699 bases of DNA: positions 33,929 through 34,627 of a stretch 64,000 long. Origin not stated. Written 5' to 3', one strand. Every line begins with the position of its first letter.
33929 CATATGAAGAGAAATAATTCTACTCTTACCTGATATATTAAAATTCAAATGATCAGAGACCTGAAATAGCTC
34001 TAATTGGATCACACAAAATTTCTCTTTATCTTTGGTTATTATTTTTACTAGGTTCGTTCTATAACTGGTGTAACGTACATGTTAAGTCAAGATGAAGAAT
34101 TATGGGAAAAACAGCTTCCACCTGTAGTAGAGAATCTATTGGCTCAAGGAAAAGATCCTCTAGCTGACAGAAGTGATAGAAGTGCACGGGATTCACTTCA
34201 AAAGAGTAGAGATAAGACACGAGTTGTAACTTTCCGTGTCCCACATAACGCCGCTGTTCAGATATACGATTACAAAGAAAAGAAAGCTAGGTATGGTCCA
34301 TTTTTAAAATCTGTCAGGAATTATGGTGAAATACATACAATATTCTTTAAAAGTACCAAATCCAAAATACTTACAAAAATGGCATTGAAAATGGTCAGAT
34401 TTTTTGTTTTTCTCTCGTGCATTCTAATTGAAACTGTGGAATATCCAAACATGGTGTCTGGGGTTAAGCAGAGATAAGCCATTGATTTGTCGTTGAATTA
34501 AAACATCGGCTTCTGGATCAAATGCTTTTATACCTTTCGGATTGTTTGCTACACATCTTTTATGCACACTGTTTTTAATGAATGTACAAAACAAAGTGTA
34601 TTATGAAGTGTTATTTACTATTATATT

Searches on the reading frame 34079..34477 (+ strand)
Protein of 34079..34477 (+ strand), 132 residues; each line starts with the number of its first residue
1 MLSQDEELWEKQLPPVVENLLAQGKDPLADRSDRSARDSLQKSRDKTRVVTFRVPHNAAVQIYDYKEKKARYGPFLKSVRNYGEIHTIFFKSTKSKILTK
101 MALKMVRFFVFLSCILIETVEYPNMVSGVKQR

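Call 29: find_encoding_contigs(protein=window:34079-34477:+, flank=2000, max_places=4)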
Protein window:34079-34477:+ (132 aa): no gene with exactly this product is on record in the collection.

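Call 51: search_protein_families(library=pfam, max_evalue=0.001, proteins=[window:34079-34474:+])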
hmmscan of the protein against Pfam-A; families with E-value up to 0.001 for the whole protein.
window:34079-34474:+ (132 aa): 2 families
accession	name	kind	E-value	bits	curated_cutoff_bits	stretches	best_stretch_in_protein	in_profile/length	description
PF17795.6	Vault_3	-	2.5e-09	37.5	28.8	1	49-71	1-23/62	Major Vault Protein Repeat domain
PF17796.6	Vault_4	-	9.7e-07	29.4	22.9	1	1-31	29-61/63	Major Vault Protein repeat domain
